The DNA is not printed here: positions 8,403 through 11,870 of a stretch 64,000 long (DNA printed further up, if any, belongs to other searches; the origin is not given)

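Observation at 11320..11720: ZorD-like helicase carries a C-terminal Mrr-type PD-(D/E)xK nuclease domain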

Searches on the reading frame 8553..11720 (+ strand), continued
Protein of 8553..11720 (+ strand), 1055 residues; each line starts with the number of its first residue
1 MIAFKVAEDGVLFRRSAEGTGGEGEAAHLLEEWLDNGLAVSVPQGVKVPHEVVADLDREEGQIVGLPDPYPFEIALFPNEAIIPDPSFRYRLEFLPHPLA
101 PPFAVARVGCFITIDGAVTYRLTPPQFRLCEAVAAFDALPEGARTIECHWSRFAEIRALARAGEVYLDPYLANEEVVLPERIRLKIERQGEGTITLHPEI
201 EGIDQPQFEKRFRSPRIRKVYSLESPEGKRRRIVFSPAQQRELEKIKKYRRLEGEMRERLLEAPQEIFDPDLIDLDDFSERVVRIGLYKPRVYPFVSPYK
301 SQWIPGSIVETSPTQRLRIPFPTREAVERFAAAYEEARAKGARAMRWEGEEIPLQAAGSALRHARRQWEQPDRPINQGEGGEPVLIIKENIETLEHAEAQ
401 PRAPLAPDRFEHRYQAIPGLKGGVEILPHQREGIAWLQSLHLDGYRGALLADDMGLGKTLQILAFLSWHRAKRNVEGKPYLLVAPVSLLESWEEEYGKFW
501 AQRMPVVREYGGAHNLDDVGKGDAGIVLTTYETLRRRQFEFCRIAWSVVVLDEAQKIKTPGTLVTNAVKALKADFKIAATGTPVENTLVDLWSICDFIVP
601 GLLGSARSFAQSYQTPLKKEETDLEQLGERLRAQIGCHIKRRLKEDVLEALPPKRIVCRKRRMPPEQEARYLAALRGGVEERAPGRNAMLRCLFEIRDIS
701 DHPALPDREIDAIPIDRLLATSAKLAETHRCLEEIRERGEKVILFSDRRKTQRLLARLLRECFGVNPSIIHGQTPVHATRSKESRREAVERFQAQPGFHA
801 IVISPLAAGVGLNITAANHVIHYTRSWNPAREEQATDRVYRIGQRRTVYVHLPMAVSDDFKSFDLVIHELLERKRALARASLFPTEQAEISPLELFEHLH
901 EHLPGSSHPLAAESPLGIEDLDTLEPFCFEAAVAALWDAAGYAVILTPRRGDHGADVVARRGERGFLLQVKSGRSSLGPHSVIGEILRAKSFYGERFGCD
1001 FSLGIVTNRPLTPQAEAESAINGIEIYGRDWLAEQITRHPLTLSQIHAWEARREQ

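Call 58: search_protein_families(library=pfam, proteins=[P0162, P0170, P0191, P0224, P0213, P0125, P0128, P0188], max_evalue=0.01)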
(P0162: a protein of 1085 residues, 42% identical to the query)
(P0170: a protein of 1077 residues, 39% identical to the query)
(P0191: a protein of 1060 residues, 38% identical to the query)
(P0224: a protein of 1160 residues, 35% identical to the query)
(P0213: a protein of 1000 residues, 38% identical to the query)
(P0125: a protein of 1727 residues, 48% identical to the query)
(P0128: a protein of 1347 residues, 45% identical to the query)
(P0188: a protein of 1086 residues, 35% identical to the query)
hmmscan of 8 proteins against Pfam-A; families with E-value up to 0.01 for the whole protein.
P0162 (1085 aa): 3 families
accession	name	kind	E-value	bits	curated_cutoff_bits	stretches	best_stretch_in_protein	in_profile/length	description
PF00176.29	SNF2-rel_dom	-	1.1e-54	186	24.9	1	438-669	1-234/290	SNF2-related domain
PF00271.37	Helicase_C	-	1.5e-13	51.4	23.5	1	759-874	3-110/110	Helicase conserved C-terminal domain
PF04851.21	ResIII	-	2.3e-10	41.1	22.5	1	434-597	3-163/164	Type III restriction enzyme, res subunit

P0170 (1077 aa): 4 families
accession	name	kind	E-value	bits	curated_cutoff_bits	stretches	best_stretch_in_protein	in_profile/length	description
PF00176.29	SNF2-rel_dom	-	2.8e-52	178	24.9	1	448-735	1-289/290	SNF2-related domain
PF00271.37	Helicase_C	-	9.4e-13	48.8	23.5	1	758-876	5-110/110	Helicase conserved C-terminal domain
PF04851.21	ResIII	-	5.7e-11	43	22.5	1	443-612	2-163/164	Type III restriction enzyme, res subunit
PF00270.35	DEAD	-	3.1e-05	24.2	26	1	469-612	17-161/167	DEAD/DEAH box helicase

P0191 (1060 aa): 4 families
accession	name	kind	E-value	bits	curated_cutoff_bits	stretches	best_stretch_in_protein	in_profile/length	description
PF00176.29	SNF2-rel_dom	-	2.9e-54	184.6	24.9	1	417-659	1-234/290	SNF2-related domain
PF00271.37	Helicase_C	-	8.7e-15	55.4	23.5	1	750-864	5-110/110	Helicase conserved C-terminal domain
PF04851.21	ResIII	-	2.6e-12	47.4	22.5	1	412-588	2-163/164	Type III restriction enzyme, res subunit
PF00270.35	DEAD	-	4.3e-07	30.2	26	1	442-587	22-160/167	DEAD/DEAH box helicase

P0224 (1160 aa): 2 families
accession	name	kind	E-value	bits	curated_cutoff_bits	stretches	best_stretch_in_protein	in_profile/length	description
PF00176.29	SNF2-rel_dom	-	7.4e-49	166.8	24.9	1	475-792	1-289/290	SNF2-related domain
PF00271.37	Helicase_C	-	1e-14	55.2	23.5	1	819-932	9-110/110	Helicase conserved C-terminal domain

P0213 (1000 aa): 2 families
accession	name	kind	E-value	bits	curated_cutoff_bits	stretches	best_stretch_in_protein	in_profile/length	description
PF00176.29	SNF2-rel_dom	-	4.5e-53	180.7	24.9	1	445-705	1-262/290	SNF2-related domain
PF00271.37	Helicase_C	-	8.9e-15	55.3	23.5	1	742-860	2-110/110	Helicase conserved C-terminal domain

P0125 (1727 aa): 6 families
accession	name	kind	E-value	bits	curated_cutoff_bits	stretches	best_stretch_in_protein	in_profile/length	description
PF00069.31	Pkinase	-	9.6e-65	219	31.7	2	515-779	1-246/263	Protein kinase domain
PF00176.29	SNF2-rel_dom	-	7.8e-57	193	24.9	1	1234-1524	1-290/290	SNF2-related domain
PF07714.23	PK_Tyr_Ser-Thr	-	2.8e-41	142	23.1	2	517-758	3-248/258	Protein tyrosine and serine/threonine kinase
PF08378.17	NERD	-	3.4e-18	66.6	22.1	1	44-140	17-110/111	Nuclease-related domain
PF00271.37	Helicase_C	-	1.1e-13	51.9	23.5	1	1548-1665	7-110/110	Helicase conserved C-terminal domain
PF01636.29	APH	-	2.5e-06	27.9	23.2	0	636-664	166-195/239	Phosphotransferase enzyme family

P0128 (1347 aa): 7 families
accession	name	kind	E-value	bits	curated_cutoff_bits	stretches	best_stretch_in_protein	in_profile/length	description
PF00176.29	SNF2-rel_dom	-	4.2e-58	197.2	24.9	1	862-1146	1-289/290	SNF2-related domain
PF00069.31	Pkinase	-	2.6e-43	148.7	31.7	2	153-373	2-240/263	Protein kinase domain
PF07714.23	PK_Tyr_Ser-Thr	-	5.9e-25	88.5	23.1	1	153-338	2-199/258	Protein tyrosine and serine/threonine kinase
PF00271.37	Helicase_C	-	4.7e-15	56.2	23.5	1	1166-1288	2-110/110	Helicase conserved C-terminal domain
PF04851.21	ResIII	-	9.2e-07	29.4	22.5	1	857-1027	2-162/164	Type III restriction enzyme, res subunit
PF00270.35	DEAD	-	0.00039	20.6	26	1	882-1016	18-146/167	DEAD/DEAH box helicase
PF01636.29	APH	-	0.0016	18.7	23.2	0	244-293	147-195/239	Phosphotransferase enzyme family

P0188 (1086 aa): 5 families
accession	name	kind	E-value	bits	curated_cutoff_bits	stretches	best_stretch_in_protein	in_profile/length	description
PF00176.29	SNF2-rel_dom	-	1.2e-51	176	24.9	1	434-741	1-288/290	SNF2-related domain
PF00271.37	Helicase_C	-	8.2e-16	58.7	23.5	1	773-879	7-110/110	Helicase conserved C-terminal domain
PF04471.18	Mrr_cat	-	1.8e-10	41.4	21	1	956-1077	1-115/115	Restriction endonuclease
PF00270.35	DEAD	-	0.0004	20.6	26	0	948-979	118-147/167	DEAD/DEAH box helicase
PF04851.21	ResIII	-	0.00052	20.4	22.5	1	428-619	1-162/164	Type III restriction enzyme, res subunit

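Call 62: get_annotated_region(hit=H3, flank=7000)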
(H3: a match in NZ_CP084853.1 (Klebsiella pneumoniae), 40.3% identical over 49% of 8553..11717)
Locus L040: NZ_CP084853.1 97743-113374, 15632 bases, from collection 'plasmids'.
description: Klebsiella pneumoniae strain SB2390 plasmid pKp_SB62390_1, complete sequence
organism: Klebsiella pneumoniae (NCBI taxid 573)
taxonomy: Bacteria; Pseudomonadota; Gammaproteobacteria; Enterobacterales; Enterobacteriaceae; Klebsiella; Klebsiella pneumoniae
host: -; source: Homo sapiens,Whole organism,Urinary tract; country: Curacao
typing (MOB-suite, as given by PLSDB): mobilizable; replicon IncFIB,IncR
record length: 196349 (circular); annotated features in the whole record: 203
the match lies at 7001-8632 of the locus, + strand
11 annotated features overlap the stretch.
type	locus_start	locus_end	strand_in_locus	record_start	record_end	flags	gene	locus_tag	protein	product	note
CDS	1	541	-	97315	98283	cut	-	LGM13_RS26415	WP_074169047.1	IS5-like element IS903 family transposase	GO:0006313 - DNA transposition [Evidence IEA]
CDS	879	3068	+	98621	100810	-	zorA1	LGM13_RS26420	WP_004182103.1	type I Zorya anti-phage system protein ZorA1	-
CDS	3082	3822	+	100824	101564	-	zorB1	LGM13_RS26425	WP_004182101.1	type I Zorya anti-phage system protein ZorB1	GO:0051607 - defense response to virus [Evidence IEA]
CDS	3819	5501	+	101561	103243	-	zorC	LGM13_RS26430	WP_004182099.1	type I Zorya anti-phage system protein ZorC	GO:0051607 - defense response to virus [Evidence IEA]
CDS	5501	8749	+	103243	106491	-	zorD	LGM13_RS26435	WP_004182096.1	type I Zorya anti-phage system protein ZorD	GO:0051607 - defense response to virus [Evidence IEA]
CDS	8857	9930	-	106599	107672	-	-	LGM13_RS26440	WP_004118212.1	FUSC family protein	-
CDS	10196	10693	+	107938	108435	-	-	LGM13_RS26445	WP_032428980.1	DUF2778 domain-containing protein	-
CDS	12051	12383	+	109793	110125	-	-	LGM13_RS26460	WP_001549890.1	metalloregulator ArsR/SmtB family transcription factor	GO:0006355 - regulation of DNA-templated transcription [Evidence IEA]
CDS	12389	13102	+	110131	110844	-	arsH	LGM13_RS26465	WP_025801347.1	arsenical resistance protein ArsH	-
CDS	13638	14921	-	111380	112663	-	-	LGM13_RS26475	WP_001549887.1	arsenic transporter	GO:0046685 - response to arsenic-containing substance [Evidence IEA]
CDS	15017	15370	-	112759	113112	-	-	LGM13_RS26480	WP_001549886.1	metalloregulator ArsR/SmtB family transcription factor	GO:0006355 - regulation of DNA-templated transcription [Evidence IEA]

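Call 63: get_annotated_region(hit=H1, flank=7000)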
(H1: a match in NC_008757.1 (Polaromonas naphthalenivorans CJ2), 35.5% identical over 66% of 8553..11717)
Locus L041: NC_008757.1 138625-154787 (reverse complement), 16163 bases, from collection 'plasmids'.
description: Polaromonas naphthalenivorans CJ2 plasmid pPNAP01, complete sequence
organism: Polaromonas naphthalenivorans CJ2 (NCBI taxid 365044)
taxonomy: Bacteria; Pseudomonadota; Betaproteobacteria; Burkholderiales; Comamonadaceae; Polaromonas; Polaromonas naphthalenivorans; Polaromonas naphthalenivorans CJ2
host: -; source: -; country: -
typing (MOB-suite, as given by PLSDB): conjugative; replicon IncP; relaxase MOBH; mating-pair formation MPF_T
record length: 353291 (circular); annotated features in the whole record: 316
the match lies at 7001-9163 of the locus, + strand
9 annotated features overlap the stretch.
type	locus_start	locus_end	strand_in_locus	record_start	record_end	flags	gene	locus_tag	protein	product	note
CDS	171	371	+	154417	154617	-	-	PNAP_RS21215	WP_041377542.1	hypothetical protein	-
CDS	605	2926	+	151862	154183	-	zorA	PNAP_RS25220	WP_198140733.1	anti-phage ZorAB system protein ZorA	-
CDS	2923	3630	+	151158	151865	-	-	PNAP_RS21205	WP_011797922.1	OmpA family protein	-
CDS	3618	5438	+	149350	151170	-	-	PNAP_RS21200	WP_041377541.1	EH signature domain-containing protein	-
CDS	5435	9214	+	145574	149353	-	-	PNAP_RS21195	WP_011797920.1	SNF2-related protein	-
CDS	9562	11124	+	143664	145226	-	-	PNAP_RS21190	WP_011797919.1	hypothetical protein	-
CDS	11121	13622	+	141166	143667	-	-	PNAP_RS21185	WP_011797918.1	hypothetical protein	-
CDS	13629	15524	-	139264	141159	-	-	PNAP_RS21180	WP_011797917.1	hypothetical protein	-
CDS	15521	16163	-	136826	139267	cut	-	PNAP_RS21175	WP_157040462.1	AAA family ATPase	-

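Call 66: predict_structure(alignment_id=A2)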
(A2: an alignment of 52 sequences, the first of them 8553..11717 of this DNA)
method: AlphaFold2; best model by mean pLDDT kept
length: 1055 residues; sequences in the alignment: 52
mean_pLDDT: 84.7   pTM: 0.52
mean pLDDT of the five models: 84.7, 82.1, 81.1, 80.3, 79.9
residues with pLDDT >= 90: 440; 70-90: 497; 50-70: 87; < 50: 31
segments of 3 or more residues with pLDDT < 50: 19-22, 390-401, 774-781, 907-912
pLDDT, mean of each block of 10 residues (from residue 1): 87 72 74 92 93 91 91 92 89 88 93 92 96 94 88 94 93 92 89 90 91 90 84 93 93 87 87 84 79 77 82 76 89 91 84 84 88 74 66 39 61 90 85 93 91 76 94 91 88 87 87 69 85 88 93 79 78 92 66 90 84 77 79 87 74 91 96 82 66 91 87 93 97 96 91 94 91 50 71 92 75 83 87 81 87 94 91 76 62 84 59 72 88 94 88 89 90 78 84 87 92 84 92 92 84 75
secondary structure, 60 per line:
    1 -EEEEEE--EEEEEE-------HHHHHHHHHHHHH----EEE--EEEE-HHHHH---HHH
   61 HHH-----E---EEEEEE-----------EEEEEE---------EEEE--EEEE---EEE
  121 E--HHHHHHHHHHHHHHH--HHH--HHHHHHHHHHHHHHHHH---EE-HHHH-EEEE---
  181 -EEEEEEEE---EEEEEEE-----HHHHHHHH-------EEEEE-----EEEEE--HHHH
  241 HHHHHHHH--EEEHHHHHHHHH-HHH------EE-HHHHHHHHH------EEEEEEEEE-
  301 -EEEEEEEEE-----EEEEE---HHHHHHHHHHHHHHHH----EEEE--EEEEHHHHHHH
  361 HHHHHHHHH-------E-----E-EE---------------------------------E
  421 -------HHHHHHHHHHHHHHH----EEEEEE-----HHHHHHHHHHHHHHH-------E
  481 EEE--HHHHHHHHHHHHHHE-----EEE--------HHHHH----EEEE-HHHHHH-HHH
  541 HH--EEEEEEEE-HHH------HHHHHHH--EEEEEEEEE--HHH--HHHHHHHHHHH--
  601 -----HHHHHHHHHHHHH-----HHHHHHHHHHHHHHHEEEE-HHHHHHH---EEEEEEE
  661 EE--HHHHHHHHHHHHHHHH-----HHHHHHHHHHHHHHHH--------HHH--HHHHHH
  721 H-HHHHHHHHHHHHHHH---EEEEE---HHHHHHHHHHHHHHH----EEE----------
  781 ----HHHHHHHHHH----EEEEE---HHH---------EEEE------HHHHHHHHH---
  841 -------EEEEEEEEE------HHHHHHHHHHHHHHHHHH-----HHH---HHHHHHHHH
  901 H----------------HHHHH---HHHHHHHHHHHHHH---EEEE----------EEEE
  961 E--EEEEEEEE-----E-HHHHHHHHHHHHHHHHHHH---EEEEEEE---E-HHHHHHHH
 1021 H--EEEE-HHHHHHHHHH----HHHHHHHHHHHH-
elements in order (helices of 4 or more, strands of 3 or more residues): E2-7 E10-15 H23-35 E40-42 E45-48 H50-54 H58-63 E73-78 E90-95 E105-108 E111-114 E118-121 H124-138 H146-162 H169-172 E174-177 E182-189 E193-199 H205-212 E220-224 E230-234 H237-248 E251-253 H254-262 H276-284 E291-299 E302-310 E316-320 H324-339 E344-347 E350-353 H354-369 H428-442 E447-452 H458-472 E480-483 H486-499 E506-508 H517-521 E526-529 H531-536 H538-542 E545-552 H563-569 E572-580 H588-598 H606-618 H624-638 E639-642 H644-650 E654-662 H665-680 H686-701 H715-721 H723-737 E741-745 H749-763 E768-770 H785-794 E799-803 E819-822 H829-837 E848-856 H863-880 H892-901 H918-922 H926-939 E943-946 E957-961 E964-971 H979-997 E1001-1007 H1013-1021 E1024-1027 H1029-1038 H1043-1054

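Call 75: fold_search(model_id=the predicted structure, library=pdb)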
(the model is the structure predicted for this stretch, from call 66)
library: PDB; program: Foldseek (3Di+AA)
matches with E <= 10: 1538; with E <= 0.001: 715
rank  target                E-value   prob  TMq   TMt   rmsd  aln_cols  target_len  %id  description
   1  8qy7                  1.2e-61  1.00  0.42  0.49  14.3       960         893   30  Zorya anti-bacteriophage defense system ZorD apo form (released 2024-11-06)
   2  1z63_A                1.2e-29  1.00  0.23  0.48  20.9       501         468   33  Sulfolobus solfataricus SWI2/SNF2 ATPase core in complex with dsDNA (released 2005-05-17)
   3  7oo3_b                2.0e-29  1.00  0.39  0.72   4.8       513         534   27  Pol II-CSB-CSA-DDB1-UVSSA (Structure1) (released 2021-10-06)
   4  7oop_b                3.4e-29  1.00  0.38  0.71   4.9       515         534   27  Pol II-CSB-CSA-DDB1-UVSSA-PAF-SPT6 (Structure 3) (released 2021-10-06)
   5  7oob_b                3.8e-29  1.00  0.39  0.74   4.7       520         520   26  Pol II-CSB-CSA-DDB1-UVSSA-ADPBeF3 (Structure2) (released 2021-10-13)
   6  9bz0_b                4.0e-29  1.00  0.38  0.61   5.6       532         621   26  Structure of an STK19-containing TC-NER complex (released 2024-12-25)
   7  1z6a                  7.7e-29  1.00  0.23  0.47  20.8       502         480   32  Sulfolobus solfataricus SWI2/SNF2 ATPase core domain (released 2005-05-03)
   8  9hwg_b                9.5e-29  1.00  0.39  0.75   4.7       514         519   27  Structure of the transcribing Pol II-TCR-RECQL5 complex (released 2025-07-16)
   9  8atf_G                1.0e-28  1.00  0.36  0.79   4.4       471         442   26  Nucleosome-bound Ino80 ATPase (released 2022-12-14)
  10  7zke_E                1.3e-28  1.00  0.36  0.24  10.9       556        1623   24  Mot1:TBP:DNA - pre-hydrolysis state (released 2023-04-26)
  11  8v4y_W                1.7e-28  1.00  0.37  0.81   5.0       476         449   27  Cryo-EM structure of singly-bound SNF2h-nucleosome complex with SNF2h at inactive SHL2 (conformation 1) (released 2024-03-20)
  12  1z3i                  5.8e-28  1.00  0.36  0.55   6.3       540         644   25  Structure of the SWI2/SNF2 chromatin remodeling domain of eukaryotic Rad54 (released 2005-04-05)
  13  9fd2_e                1.1e-27  1.00  0.39  0.65   6.5       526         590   26  Structure of Pol II-TC-NER-STK19 complex (released 2024-11-13)
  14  9ear_W                1.9e-27  1.00  0.38  0.57  19.9       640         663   22  CHD1-nucleosome complex (closed state) (released 2025-05-07)
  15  9jnu_K                2.5e-27  1.00  0.35  0.67  10.4       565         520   23  Structure of isw1-nucleosome complex in ADP state (released 2025-04-09)
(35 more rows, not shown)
